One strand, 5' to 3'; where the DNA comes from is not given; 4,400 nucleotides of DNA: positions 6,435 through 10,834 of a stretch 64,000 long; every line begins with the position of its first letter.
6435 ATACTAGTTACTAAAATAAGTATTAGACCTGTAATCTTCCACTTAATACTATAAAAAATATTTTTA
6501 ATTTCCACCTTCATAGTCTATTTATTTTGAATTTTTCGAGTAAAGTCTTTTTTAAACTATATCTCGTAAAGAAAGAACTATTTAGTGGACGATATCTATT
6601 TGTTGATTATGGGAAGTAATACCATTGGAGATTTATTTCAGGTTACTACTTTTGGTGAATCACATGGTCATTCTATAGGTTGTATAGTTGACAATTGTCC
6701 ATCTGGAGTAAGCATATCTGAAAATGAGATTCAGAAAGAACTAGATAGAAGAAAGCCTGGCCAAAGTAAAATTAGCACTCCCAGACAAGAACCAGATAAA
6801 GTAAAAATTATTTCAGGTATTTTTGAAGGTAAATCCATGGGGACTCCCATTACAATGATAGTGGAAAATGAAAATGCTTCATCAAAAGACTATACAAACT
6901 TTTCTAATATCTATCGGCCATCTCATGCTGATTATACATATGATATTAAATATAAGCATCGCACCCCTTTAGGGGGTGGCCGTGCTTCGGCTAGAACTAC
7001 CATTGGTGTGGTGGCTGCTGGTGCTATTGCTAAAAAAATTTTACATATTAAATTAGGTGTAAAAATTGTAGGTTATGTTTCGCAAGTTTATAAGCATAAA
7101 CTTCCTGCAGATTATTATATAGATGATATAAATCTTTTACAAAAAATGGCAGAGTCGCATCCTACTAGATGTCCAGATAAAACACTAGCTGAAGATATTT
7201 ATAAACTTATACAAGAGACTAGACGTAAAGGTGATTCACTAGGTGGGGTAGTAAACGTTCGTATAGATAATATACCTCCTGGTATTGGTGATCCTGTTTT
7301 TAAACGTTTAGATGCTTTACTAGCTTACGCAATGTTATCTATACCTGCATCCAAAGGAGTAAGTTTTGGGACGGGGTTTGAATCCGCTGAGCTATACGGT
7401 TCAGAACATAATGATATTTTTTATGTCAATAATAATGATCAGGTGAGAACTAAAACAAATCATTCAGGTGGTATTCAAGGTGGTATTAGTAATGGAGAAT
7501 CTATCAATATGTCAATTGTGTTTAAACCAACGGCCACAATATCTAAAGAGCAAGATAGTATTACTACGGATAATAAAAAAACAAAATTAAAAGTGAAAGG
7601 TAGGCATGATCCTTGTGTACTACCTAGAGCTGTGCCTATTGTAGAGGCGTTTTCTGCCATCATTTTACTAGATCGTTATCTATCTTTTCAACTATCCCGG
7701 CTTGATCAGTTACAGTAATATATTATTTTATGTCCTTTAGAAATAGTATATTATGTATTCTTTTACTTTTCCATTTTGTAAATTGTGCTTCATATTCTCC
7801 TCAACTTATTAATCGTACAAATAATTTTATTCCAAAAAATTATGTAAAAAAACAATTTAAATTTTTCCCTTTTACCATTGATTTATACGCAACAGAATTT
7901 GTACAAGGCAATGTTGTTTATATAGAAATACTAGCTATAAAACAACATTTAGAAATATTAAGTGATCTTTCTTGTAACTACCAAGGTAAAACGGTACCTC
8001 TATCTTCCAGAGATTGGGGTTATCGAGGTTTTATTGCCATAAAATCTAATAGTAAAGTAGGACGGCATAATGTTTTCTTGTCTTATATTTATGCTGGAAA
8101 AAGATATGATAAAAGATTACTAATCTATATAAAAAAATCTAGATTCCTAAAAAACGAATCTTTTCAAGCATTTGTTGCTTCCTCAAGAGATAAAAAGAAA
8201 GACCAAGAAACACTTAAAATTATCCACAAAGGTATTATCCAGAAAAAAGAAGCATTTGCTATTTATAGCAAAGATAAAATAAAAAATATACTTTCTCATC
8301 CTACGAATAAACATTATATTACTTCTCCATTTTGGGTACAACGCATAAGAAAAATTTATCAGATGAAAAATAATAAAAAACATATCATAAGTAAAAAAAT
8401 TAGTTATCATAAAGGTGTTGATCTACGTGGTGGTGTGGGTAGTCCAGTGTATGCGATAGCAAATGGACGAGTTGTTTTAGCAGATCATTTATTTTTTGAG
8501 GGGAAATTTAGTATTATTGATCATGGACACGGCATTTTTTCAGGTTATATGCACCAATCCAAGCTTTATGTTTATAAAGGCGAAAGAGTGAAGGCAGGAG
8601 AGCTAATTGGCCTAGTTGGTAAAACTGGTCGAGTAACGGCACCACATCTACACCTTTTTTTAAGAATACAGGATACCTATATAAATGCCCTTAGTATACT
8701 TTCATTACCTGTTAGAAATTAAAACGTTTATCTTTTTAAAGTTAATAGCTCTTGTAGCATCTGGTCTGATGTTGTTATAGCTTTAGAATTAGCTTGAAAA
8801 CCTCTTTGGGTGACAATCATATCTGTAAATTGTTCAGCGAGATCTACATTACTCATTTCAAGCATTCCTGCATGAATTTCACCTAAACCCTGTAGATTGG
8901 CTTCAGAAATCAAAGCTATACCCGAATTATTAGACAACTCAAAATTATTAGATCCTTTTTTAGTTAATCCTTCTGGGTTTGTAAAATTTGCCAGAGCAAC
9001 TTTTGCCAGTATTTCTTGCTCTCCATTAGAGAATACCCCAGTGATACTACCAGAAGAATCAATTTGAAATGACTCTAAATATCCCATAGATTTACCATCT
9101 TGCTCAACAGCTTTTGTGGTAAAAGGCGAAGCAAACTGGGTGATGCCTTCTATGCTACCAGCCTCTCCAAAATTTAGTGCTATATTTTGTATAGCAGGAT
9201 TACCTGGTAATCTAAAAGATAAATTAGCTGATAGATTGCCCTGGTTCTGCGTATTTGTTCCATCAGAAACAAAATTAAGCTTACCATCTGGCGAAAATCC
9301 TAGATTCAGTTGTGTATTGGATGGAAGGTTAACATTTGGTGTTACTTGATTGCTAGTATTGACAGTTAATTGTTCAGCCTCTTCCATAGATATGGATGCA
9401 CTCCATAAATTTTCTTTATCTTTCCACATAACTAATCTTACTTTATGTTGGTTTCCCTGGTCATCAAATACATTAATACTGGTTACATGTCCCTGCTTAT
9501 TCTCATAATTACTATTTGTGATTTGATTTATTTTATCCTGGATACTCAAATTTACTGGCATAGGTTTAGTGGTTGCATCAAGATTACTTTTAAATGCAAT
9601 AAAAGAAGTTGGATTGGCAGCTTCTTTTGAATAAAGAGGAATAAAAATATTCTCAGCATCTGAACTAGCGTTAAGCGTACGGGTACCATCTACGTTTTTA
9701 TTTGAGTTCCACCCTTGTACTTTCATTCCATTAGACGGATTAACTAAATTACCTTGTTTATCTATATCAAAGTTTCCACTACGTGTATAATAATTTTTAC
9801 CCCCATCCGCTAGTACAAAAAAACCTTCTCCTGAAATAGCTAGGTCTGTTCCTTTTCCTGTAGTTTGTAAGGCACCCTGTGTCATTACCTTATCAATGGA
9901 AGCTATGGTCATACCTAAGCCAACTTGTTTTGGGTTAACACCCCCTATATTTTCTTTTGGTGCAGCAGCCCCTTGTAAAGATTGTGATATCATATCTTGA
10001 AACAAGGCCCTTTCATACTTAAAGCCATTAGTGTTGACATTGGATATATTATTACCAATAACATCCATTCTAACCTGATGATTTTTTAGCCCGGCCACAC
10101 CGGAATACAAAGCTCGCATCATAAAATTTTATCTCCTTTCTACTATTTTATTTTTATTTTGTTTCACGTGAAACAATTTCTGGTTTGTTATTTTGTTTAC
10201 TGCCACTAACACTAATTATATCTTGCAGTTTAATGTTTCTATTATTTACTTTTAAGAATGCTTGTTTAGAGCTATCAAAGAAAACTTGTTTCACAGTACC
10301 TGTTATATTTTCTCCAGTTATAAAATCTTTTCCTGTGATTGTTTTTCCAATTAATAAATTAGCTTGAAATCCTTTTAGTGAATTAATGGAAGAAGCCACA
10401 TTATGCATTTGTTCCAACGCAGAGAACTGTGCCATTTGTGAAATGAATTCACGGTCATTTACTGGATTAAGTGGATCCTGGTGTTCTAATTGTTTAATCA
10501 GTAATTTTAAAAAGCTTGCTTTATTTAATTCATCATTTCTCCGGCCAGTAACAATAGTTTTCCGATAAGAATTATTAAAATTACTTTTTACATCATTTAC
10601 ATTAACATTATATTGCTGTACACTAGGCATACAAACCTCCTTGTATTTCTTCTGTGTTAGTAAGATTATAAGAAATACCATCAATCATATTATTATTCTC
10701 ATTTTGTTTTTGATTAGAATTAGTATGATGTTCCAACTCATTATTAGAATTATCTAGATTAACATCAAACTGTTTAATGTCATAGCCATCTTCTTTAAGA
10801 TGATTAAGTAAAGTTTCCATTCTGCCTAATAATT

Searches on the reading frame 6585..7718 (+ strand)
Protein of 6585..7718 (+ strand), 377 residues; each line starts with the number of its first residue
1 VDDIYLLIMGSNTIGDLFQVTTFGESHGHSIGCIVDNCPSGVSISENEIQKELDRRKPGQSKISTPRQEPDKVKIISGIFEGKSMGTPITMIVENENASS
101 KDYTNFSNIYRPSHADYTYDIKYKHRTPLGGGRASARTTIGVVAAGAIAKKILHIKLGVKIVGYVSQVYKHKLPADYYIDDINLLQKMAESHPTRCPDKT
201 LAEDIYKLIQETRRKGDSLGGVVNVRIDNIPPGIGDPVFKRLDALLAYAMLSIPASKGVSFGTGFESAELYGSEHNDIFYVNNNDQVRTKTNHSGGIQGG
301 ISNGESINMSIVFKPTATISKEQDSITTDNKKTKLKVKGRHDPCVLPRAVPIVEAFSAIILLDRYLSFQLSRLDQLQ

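Call 22: search_protein_families(library=ncbifam, proteins=[window:6585-7718:+], max_evalue=0.00001)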
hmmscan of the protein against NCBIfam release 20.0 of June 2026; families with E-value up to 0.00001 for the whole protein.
window:6585-7718:+ (377 aa): 3 families
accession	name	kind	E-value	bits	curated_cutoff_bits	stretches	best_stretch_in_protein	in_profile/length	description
NF003793.1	PRK05382.1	equivalog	2.2e-137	457.5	321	1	19-366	1-343/344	chorismate synthase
TIGR00033.1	aroC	equivalog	4.9e-134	446.7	212.2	1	18-367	1-346/351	chorismate synthase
NF009113.0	PRK12463.1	equivalog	1.2e-56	192.4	799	1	21-362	4-361/390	chorismate synthase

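Call 50: find_homologous_proteins(query=window:6585-7718:+, max_evalue=1e-60)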
Query window:6585-7718:+ (377 aa): 8000 proteins with E <= 1e-60 among 8000 candidates; the best 120 are listed.
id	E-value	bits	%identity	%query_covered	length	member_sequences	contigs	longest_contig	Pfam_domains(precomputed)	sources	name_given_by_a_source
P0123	6.2e-250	846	100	100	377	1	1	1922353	PF01264.27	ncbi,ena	-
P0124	9.1e-153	527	64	95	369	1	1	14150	PF01264.27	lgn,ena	-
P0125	8.2e-151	520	62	98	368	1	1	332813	PF01264.27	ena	-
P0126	1.8e-150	519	62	98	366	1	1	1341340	PF01264.27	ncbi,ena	-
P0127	3.3e-150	518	63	98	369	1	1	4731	PF01264.27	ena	-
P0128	6.5e-150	517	63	98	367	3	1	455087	PF01264.27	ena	-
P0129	7.8e-150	517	62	97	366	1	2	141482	PF01264.27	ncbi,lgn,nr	ncbi:MAG: chorismate synthase [Leptospiraceae bacterium]|nr:chorismate synthase [Leptospiraceae bact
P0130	2.3e-148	512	60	98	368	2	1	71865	PF01264.27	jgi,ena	jgi:chorismate synthase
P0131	5.7e-148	511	61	98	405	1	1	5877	PF01264.27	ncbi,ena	-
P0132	2.1e-147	509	59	98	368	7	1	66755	PF01264.27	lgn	-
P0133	4.6e-147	508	61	98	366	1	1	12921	PF01264.27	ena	-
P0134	6.5e-146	504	60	98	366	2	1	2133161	PF01264.27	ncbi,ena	-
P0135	2.8e-145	502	61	97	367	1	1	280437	PF01264.27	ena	-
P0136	1.7e-144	499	59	97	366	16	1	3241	PF01264.27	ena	-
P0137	2.9e-144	499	59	98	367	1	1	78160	PF01264.27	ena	-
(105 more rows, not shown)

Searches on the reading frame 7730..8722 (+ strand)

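Call 22: search_protein_families(library=ncbifam, proteins=[window:7730-8722:+], max_evalue=0.00001)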
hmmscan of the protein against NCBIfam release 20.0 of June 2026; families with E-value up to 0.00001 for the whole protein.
window:7730-8722:+ (330 aa): 12 families
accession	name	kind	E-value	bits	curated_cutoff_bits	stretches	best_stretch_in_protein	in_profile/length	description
NF052530.1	Heli_ShapePgp3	exception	2e-33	115.7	300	1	137-324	76-264/270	peptidoglycan metallopeptidase Pgp3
NF008652.0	PRK11649.1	equivalog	3.2e-24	85.4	341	1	154-323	241-409/439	murein DD-endopeptidase MepM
NF053825.1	PdgNdpepShyA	equivalog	8.6e-24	84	700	1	204-322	273-391/425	peptidoglycan DD-endopeptidase ShyA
NF053824.1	PdgNdpepShyC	equivalog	1.5e-20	73.5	700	1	193-316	264-385/429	peptidoglycan DD-endopeptidase ShyC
NF052336.1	PdgHdaseHSB100310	equivalog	9e-15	54.8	500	1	224-317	54-147/316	peptidoglycan hydrolase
NF052529.1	PG_M23_Pgp6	exception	2.7e-14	52.7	600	1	136-315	242-423/452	peptidoglycan metallopeptidase Pgp6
NF008644.1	PRK11637.1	equivalog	1.2e-13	50.8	270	1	227-321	286-380/385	murein hydrolase activator EnvC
NF040883.1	amid_act_ActS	equivalog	1.4e-12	47.4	375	1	226-324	135-233/242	amidase activator ActS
NF008123.1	PRK10871.1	equivalog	3.8e-11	43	311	1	227-324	265-362/365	murein hydrolase activator NlpD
NF050804.1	CellDivDipMCaul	equivalog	1.8e-10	40.3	900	1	228-314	529-616/634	cell division endopeptidase DipM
NF041208.1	celldiv_DipM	equivalog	3.7e-09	36.3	740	1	226-320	318-413/419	cell division endopeptidase DipM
NF047755.1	LIC_10271_M23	exception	1.5e-07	31.4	180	1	220-296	105-186/207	LIC_10271 family cell wall hydrolase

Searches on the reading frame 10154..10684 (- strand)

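Call 22: search_protein_families(library=ncbifam, proteins=[window:10154-10684:-], max_evalue=0.00001)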
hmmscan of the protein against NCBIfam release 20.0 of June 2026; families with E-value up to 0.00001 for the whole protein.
window:10154-10684:- (176 aa): 11 families
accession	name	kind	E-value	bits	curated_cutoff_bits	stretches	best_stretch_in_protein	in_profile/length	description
NF007197.1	PRK09618.1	equivalog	2.9e-30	105.1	129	1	43-160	15-136/138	flagellar hook assembly protein FlgD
NF004670.1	PRK06009.1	equivalog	3.9e-17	62.7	124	1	53-160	1-108/108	flagellar hook assembly protein FlgD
NF005176.1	PRK06655.1-1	equivalog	8.3e-16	58.5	230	1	55-116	3-71/197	flagellar hook assembly protein FlgD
NF009277.0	PRK12634.1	equivalog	3.2e-13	50.3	333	1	45-135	19-105/221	flagellar basal body rod modification protein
NF005278.0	PRK06792.1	equivalog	6.5e-13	48.8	257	1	22-163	20-167/190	flagellar basal body rod modification protein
NF008875.0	PRK11911.1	equivalog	1.5e-12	47.7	274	1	43-148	16-126/140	flagellar basal body rod modification protein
NF007198.0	PRK09619.1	equivalog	3.6e-12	46.5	267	1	49-102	24-77/218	flagellar hook assembly protein FlgD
NF009453.0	PRK12813.1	equivalog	1e-10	41.6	264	1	57-100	34-77/223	flagellar basal body rod modification protein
NF009276.0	PRK12633.1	equivalog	3.7e-10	39.9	383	1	56-105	29-78/234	flagellar basal body rod modification protein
NF009452.0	PRK12812.1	equivalog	6.9e-10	38.6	258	1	35-102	29-95/289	flagellar basal body rod modification protein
NF004496.1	PRK05842.1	equivalog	3.5e-06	26.5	250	1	47-96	22-78/271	flagellar hook assembly protein FlgD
